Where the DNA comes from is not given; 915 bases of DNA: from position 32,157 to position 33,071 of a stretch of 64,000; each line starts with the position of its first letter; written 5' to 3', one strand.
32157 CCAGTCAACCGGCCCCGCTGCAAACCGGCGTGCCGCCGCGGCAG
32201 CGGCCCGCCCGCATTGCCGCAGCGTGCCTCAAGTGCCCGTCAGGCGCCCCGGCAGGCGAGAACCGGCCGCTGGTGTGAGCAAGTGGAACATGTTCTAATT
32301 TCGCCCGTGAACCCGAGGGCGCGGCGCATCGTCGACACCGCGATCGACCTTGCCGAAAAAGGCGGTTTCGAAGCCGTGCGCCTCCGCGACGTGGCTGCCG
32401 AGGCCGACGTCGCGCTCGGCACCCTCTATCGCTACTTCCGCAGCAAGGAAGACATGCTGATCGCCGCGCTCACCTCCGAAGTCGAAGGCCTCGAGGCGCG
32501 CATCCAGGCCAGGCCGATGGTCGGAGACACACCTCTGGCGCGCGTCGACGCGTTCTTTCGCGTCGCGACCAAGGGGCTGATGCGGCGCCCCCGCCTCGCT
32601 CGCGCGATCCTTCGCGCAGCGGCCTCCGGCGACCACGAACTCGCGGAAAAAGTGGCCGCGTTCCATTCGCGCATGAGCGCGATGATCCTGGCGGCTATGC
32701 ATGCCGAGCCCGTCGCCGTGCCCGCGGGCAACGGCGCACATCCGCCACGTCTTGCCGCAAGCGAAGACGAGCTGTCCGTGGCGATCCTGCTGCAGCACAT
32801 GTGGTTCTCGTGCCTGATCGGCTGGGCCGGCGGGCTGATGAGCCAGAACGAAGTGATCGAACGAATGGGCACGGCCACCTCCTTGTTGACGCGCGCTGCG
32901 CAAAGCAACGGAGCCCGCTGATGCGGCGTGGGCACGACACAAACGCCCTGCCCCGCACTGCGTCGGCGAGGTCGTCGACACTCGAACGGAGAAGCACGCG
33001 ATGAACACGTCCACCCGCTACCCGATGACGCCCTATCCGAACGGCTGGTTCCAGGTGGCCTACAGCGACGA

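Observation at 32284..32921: KstR ortholog with canonical operators at two distant loci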

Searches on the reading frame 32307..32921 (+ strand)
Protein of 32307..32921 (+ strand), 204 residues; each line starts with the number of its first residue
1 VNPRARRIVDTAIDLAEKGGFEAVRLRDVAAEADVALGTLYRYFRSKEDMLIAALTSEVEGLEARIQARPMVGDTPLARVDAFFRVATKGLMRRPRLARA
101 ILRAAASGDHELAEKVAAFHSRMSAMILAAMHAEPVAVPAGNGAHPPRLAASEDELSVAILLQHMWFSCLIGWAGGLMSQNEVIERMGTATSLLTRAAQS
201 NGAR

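Call 7: search_protein_families(library=pfam, proteins=[window:32307-32921:+])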
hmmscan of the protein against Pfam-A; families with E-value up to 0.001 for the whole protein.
window:32307-32921:+ (204 aa): 2 families
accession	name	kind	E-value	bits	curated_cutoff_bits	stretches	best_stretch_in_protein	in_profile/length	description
PF00440.29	TetR_N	-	6.2e-15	55.2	24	1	8-54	1-47/47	Bacterial regulatory proteins, tetR family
PF17925.6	TetR_C_20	-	4e-10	40.3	26.5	1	73-134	1-62/107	Tetracyclin repressor-like, C-terminal domain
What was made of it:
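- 32307..32921 (+): KstR-like TetR-family repressor, 204 aa. It has TetR_N and TetR_C_20 domains (call 7).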

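Call 9: search_solved_structures(query=window:32307-32921:+, max_evalue=0.01, show_alignments=3)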
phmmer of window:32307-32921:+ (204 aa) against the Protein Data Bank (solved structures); distinct sequences matched with E-value up to 0.01: 93 (the best 60 are shown).
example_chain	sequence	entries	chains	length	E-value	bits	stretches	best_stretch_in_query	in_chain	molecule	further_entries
5cw8_A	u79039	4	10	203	2.8e-23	85.9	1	3-195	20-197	HTH-type transcriptional repressor KstR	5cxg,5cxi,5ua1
3mnl_A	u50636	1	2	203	2.8e-23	85.9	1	3-195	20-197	TRANSCRIPTIONAL REGULATORY PROTEIN (PROBABLY TETR-FAMILY)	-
5aqc_A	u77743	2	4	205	3.1e-23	85.7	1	3-195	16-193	HTH-TYPE TRANSCRIPTIONAL REPRESSOR KSTR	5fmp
5ua2_A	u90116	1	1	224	3.7e-23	85.5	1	3-195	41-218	HTH-type transcriptional repressor KstR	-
3bjb_A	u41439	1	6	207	2.9e-14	56.5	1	4-109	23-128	Probable transcriptional regulator, TetR family protein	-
3bqy_A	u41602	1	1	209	4.7e-08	36.3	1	5-62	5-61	Putative TetR family transcriptional regulator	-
3iuv_A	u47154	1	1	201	8.1e-08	35.5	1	4-76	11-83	uncharacterized TetR family protein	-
3hta_A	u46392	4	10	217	9e-08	35.4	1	4-76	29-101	EbrA repressor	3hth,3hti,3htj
3whb_A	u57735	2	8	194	4.7e-07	33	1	2-58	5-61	Fatty acid metabolism regulator protein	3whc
1vi0_A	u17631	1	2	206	5.2e-07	32.9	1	2-58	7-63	transcriptional regulator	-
3bni_A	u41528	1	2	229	1.7e-06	31.2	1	4-69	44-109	Putative TetR-family transcriptional regulator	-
9b7y_A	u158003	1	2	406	3.4e-06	30.2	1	4-58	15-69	Transcriptional repressor Mce3R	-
3ni7_A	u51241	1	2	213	4.5e-06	29.8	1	3-53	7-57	Bacterial regulatory proteins, TetR family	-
3g7r_A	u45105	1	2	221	4.5e-06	29.8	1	6-95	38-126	Putative transcriptional regulator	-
5gpa_A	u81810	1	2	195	7.4e-06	29.1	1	3-60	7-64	Transcriptional regulator (TetR/AcrR family)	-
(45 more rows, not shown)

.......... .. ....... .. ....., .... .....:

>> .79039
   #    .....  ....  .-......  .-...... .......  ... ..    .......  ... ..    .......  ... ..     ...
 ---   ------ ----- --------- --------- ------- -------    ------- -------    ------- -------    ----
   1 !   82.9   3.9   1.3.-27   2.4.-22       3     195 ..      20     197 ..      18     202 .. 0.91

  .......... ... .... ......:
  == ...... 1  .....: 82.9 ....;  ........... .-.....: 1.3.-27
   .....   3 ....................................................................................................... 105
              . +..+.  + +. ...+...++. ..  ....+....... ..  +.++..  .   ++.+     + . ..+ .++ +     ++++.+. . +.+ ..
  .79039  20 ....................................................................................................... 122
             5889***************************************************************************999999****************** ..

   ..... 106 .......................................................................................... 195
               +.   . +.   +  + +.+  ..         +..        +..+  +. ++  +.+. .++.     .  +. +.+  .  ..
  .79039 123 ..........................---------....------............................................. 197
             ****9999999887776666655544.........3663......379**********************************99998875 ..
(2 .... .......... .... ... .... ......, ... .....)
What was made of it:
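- On KstR (cholesterol catabolism repressor; NCBIfam NF033703, Rv3574 orthologue group): The top four PDB sequence hits are KstR, at E about 3e-23 (call 9).
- KstR is the best PDB sequence hit and the alignment is full length (call 9).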

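Call 10: search_protein_families(library=ncbifam, proteins=[window:32307-32921:+], max_evalue=0.001)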
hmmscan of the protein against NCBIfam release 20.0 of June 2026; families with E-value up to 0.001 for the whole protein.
window:32307-32921:+ (204 aa): 20 families
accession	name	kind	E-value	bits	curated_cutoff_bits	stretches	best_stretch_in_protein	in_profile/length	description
NF033703.1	transcr_KstR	equivalog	6.3e-36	123.7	280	1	4-194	8-183/185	cholesterol catabolism transcriptional regulator KstR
NF053878.1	FATransRegFadRBac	equivalog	5.3e-10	39.4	200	1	3-87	3-87/190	fatty acid metabolism transcriptional regulator FadR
TIGR03384.1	betaine_BetI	equivalog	2e-09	37.4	201.3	1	4-123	9-130/189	choline-binding transcriptional repressor BetI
TIGR03968.1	mycofact_TetR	equivalog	2.3e-08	33.9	224.9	1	6-70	12-76/190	mycofactocin system transcriptional regulator MftR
NF041196.1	ScbR_bind_reg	equivalog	3.7e-08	33.8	150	1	6-132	9-137/191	ScbR family autoregulator-binding transcription factor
NF001978.0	PRK00767.1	equivalog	2e-07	31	118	1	4-89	10-96/197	transcriptional regulator BetI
NF050111.1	TransRegSACE7040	equivalog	7.6e-07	29.2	250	1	4-87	2-85/186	SACE_7040 family transcriptional regulator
NF011572.0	PRK14996.1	equivalog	4.5e-06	26.7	144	1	4-54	9-59/192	TetR family transcriptional regulator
NF037937.1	septum_RefZ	equivalog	5.7e-06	26.3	180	1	6-61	2-57/195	forespore capture DNA-binding protein RefZ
TIGR03613.1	RutR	equivalog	1.2e-05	25.3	368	1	4-84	9-88/202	pyrimidine utilization regulatory protein R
NF007949.0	PRK10668.1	equivalog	2.2e-05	24.1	271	1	6-69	14-80/216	multidrug efflux transporter transcriptional repressor AcrR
NF007015.0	PRK09480.1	equivalog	0.0001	21.9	120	1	4-134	11-142/197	nucleoid occlusion factor SlmA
NF058643.1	TranRegCurRPseudo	equivalog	0.00018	21.2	300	1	7-55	11-59/193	TetR family transcriptional repressor CurR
NF007430.0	PRK09975.1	equivalog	0.00023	20.4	274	0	7-96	15-105/220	acrEF/envCD operon transcriptional regulator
NF051457.1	acryl_TF_AcuR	equivalog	0.00032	20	247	1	9-93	23-108/204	acrylate utilization transcriptional regulator AcuR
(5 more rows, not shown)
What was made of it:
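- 32307..32921 (+): NCBIfam KstR NF033703 gives 123.7 bits (cut-off 280) and the next family 39 bits (call 10).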

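Call 11: find_homologous_proteins(query=window:32307-32921:+, max_evalue=1e-10)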
Query window:32307-32921:+ (204 aa): 1610 proteins with E <= 1e-10 among 4290 candidates; the best 120 are listed.
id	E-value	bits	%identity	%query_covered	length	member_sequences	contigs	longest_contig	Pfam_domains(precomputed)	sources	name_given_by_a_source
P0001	7.0e-124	428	100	100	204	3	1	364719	PF00440.30,PF17925.7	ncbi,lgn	ncbi:MAG TPA: helix-turn-helix domain-containing protein [Candidatus Binatia bacterium]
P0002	1.4e-103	362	87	99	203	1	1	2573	PF00440.30,PF17925.7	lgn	-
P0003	5.5e-103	360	85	99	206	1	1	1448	PF00440.30,PF17925.7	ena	-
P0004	2.2e-102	358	85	99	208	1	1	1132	PF00440.30,PF17925.7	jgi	jgi:AcrR family transcriptional regulator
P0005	2.9e-102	358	84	99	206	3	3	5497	PF00440.30,PF17925.7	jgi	-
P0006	2.9e-100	352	84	99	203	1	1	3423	PF00440.30,PF17925.7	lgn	-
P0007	3.7e-100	351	84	99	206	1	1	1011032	PF00440.30,PF17925.7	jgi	-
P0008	3.7e-100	351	85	99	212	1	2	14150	PF00440.30,PF17925.7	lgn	-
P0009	4.3e-100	351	84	99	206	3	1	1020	PF00440.30,PF17925.7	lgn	-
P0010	4.8e-100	351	84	99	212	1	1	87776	PF00440.30,PF17925.7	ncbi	-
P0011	7.0e-100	350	84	99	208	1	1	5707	PF00440.30,PF17925.7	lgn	-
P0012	9.7e-100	350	85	99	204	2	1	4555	PF00440.30,PF17925.7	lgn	-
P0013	1.1e-99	350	84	99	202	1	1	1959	PF00440.30,PF17925.7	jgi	jgi:AcrR family transcriptional regulator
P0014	1.7e-99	349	84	99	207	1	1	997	PF00440.30,PF17925.7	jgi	jgi:AcrR family transcriptional regulator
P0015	2.3e-99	349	81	99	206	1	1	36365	PF00440.30,PF17925.7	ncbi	ncbi:MAG: TetR/AcrR family transcriptional regulator [Candidatus Binatia bacterium]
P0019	3.1e-98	345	75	99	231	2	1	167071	PF00440.30,PF17925.7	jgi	jgi:AcrR family transcriptional regulator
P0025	3.7e-97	341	82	99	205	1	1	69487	PF00440.30,PF17925.7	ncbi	ncbi:MAG: TetR/AcrR family transcriptional regulator [Candidatus Binatia bacterium]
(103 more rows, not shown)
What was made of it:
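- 32307..32921 (+): It is identical to P0001 from a Candidatus Binatia MAG (call 11).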

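Call 14: find_related_loci(query=A1, collection=genome_contigs, flank=10000)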
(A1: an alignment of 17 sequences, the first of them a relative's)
Query A1 (204 aa) in genome_contigs; peptide patterns used: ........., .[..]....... (x = any residue, [..] = any of these).
600 stretches matched a pattern (row limit reached: there are more); 581 encode a relative of the query (tblastn E <= 1e-3); the best 80 are kept; 80 distinct loci.
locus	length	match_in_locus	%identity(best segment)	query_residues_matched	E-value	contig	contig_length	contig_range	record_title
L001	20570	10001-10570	64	1-194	1e-75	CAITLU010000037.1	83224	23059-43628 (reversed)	uncultured bacterium isolate LJ-5-9m_bin-0318 genome assembly, contig: bin-0318:37/67, whole genome shotgun sequence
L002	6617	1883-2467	65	1-198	7e-70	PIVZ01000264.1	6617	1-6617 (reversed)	MAG: bacterium isolate Glo_18 GloG15_CONTIG17205, whole genome shotgun sequence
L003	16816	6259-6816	60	1-201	9e-64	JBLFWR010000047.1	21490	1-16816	MAG: Candidatus Binatia bacterium isolate 3300053785_131 Ga0535658_0005381, whole genome shotgun sequence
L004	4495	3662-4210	56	1-194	8e-63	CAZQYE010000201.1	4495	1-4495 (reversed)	MAG TPA_asm: uncultured Myxococcales bacterium isolate SRP162660_co1_320 genome assembly, contig: NODE_27087_length_4495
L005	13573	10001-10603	51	1-201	3e-59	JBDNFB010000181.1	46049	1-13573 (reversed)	MAG: Myxococcota bacterium isolate concoct.101.ELB k141_1007288, whole genome shotgun sequence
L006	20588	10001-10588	49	1-201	1e-58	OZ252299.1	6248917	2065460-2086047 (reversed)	MAG: Myxococcota bacterium isolate d096e52c-8650-4dc2-924d-61961b4435f2 genome assembly, chromosome: 1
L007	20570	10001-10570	52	4-197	1e-58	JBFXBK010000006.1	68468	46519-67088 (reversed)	MAG: Polyangiaceae bacterium isolate CA_2019_TPBS_44 NODE_2927_length_68468_cov_4.206640_TPBS, whole genome shotgun sequ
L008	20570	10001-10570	52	4-197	1e-58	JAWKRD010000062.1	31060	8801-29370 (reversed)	MAG: Polyangiaceae bacterium isolate ABC1.109 ABC1.109.fa-62, whole genome shotgun sequence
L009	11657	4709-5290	52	4-198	3e-58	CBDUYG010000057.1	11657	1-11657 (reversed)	MAG TPA_asm: uncultured Myxococcales bacterium isolate SRR22302373_binner13_Refined_55 genome assembly, contig: ERZ25073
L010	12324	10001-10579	51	1-201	8e-58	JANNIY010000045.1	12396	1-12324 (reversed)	MAG: Deltaproteobacteria bacterium isolate SOY_40_metabat_221 SOY_40_k141_1175811, whole genome shotgun sequence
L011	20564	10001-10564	51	1-196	2e-56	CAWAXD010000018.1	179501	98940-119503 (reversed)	MAG: uncultured delta proteobacterium isolate MFD05942.bin.2.221 genome assembly, contig: contig_45934, whole genome sho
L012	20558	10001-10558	52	1-198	3e-55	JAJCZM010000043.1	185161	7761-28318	MAG: Deltaproteobacteria bacterium isolate OFTM64 OFTM64_42, whole genome shotgun sequence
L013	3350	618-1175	51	1-194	6e-55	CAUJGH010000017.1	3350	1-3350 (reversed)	MAG: Myxococcota bacterium isolate KLAP59 genome assembly, contig: KLAP59_736490, whole genome shotgun sequence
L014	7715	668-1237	54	1-194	8e-55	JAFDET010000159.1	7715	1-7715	MAG: Deltaproteobacteria bacterium isolate Meg19_46_Bin_213 Meg19_46_Bin_213_scaffold_21890, whole genome shotgun sequen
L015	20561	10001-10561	48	4-199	2e-54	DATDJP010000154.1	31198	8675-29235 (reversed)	MAG TPA_asm: Polyangiaceae bacterium isolate SMAG_U333 k141_669610, whole genome shotgun sequence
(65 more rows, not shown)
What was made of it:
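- Several homologous loci carry improbable bin labels such as Spirochaetales and Opitutales (call 14).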

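Call 61: find_encoding_contigs(protein=P0007, flank=10000, max_places=1)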
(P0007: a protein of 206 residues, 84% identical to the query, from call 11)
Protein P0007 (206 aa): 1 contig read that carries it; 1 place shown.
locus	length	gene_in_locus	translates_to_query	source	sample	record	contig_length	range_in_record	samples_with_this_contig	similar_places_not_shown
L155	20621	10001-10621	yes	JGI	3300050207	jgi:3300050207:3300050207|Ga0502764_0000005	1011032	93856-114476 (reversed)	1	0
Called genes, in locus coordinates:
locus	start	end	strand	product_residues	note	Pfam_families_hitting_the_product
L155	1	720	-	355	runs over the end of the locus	PF02547:Queuosine_synth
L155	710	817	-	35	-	-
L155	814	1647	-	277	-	PF03167:UDG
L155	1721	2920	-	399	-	PF02441:Flavoprotein, PF04127:DFP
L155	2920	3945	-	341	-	PF03706:LPG_synthase_TM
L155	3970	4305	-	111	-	PF00037:Fer4 (weak), PF12838:Fer4_7, PF13187:Fer4_9 (faint)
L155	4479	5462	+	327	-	PF00348:polyprenyl_synt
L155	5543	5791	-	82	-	-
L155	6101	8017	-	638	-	PF13191:AAA_16 (weak), PF13401:AAA_22, PF05036:SPOR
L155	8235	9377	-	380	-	PF21694:DNA_pol3_delta_C (faint)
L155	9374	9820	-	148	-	PF03061:4HBT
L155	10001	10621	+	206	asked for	PF00440:TetR_N, PF17925:TetR_C_20 (weak)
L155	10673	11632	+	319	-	PF00355:Rieske, PF19298:KshA_C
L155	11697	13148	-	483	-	PF03007:WS_DGAT_cat, PF06974:WS_DGAT_C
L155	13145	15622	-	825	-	PF01553:Acyltransferase, PF19277:GPAT_C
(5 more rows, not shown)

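Call 62: find_encoding_contigs(protein=P0019, flank=10000, max_places=1)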
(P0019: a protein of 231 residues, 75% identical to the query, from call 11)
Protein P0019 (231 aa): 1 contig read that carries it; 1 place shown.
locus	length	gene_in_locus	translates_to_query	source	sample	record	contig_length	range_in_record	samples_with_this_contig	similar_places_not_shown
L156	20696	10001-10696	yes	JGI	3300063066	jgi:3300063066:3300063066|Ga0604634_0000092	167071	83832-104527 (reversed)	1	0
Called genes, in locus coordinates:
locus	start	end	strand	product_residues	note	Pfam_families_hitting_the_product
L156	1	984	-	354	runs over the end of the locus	PF02547:Queuosine_synth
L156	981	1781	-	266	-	PF03167:UDG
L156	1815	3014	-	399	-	PF02441:Flavoprotein, PF04127:DFP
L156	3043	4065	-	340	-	PF03706:LPG_synthase_TM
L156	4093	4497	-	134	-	PF13187:Fer4_9 (faint), PF00037:Fer4 (weak), PF13183:Fer4_8 (weak), PF12838:Fer4_7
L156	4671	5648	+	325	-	PF00348:polyprenyl_synt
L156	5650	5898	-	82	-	-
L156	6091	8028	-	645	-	PF13191:AAA_16, PF13401:AAA_22, PF05036:SPOR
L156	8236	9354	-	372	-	PF21694:DNA_pol3_delta_C (faint)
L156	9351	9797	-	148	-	PF03061:4HBT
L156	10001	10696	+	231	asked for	PF00440:TetR_N, PF17925:TetR_C_20 (weak)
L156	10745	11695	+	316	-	PF00355:Rieske, PF19298:KshA_C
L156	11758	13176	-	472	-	PF03007:WS_DGAT_cat, PF06974:WS_DGAT_C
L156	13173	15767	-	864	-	PF01553:Acyltransferase, PF19277:GPAT_C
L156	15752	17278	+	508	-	PF00702:Hydrolase, PF12710:HAD, PF01553:Acyltransferase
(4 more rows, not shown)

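Call 63: find_encoding_contigs(protein=P0025, flank=10000, max_places=1)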
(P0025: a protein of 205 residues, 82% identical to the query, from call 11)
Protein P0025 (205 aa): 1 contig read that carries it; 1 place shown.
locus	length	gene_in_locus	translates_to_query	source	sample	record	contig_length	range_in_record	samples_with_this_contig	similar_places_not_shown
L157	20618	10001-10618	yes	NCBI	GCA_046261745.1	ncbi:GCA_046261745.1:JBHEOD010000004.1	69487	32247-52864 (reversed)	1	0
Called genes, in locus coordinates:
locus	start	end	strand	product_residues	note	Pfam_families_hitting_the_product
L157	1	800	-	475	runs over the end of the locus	PF25145:NfeD1b_N, PF24961:NfeD_membrane, PF01957:NfeD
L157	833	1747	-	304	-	PF03167:UDG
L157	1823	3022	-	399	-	PF02441:Flavoprotein, PF04127:DFP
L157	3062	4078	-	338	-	PF03706:LPG_synthase_TM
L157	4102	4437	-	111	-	PF00037:Fer4 (weak), PF12838:Fer4_7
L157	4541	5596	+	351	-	PF00348:polyprenyl_synt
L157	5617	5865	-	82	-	-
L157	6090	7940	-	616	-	PF13191:AAA_16 (weak), PF13401:AAA_22, PF05036:SPOR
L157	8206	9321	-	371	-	PF21694:DNA_pol3_delta_C (faint)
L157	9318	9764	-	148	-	PF03061:4HBT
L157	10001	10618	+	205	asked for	PF00440:TetR_N, PF17925:TetR_C_20 (weak)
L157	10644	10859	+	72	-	PF00355:Rieske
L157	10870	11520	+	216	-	PF19298:KshA_C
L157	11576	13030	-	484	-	PF03007:WS_DGAT_cat, PF06974:WS_DGAT_C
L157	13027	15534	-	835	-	PF01553:Acyltransferase, PF19277:GPAT_C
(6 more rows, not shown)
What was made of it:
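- On KstR (cholesterol catabolism repressor; NCBIfam NF033703, Rv3574 orthologue group): The divergent neighbour is a hotdog thioesterase followed by holA (calls 7, 61-63).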

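Call 68: predict_structure(alignment_id=A1)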
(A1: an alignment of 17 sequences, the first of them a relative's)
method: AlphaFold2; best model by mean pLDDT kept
length: 204 residues; sequences in the alignment: 17
mean_pLDDT: 89.6   pTM: 0.83
mean pLDDT of the five models: 89.6, 87.4, 86.1, 83.0, 82.1
residues with pLDDT >= 90: 152; 70-90: 36; 50-70: 10; < 50: 6
segments of 3 or more residues with pLDDT < 50: 141-146
pLDDT, mean of each block of 10 residues (from residue 1): 93 96 96 96 95 94 91 93 94 91 88 89 94 73 54 92 95 93 96 88 70
secondary structure, 60 per line:
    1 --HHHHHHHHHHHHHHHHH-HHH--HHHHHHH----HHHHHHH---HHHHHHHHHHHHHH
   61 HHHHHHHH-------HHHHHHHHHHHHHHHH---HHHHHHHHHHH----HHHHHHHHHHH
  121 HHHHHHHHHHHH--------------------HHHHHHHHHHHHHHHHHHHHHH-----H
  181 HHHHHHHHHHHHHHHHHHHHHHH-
elements in order: H3-19 H26-32 H37-43 H47-68 H76-91 H95-105 H110-132 H153-174 H180-203
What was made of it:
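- On KstR (cholesterol catabolism repressor; NCBIfam NF033703, Rv3574 orthologue group): The AF2 model is all-helical with nine helices and pLDDT 89.6 (call 68).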
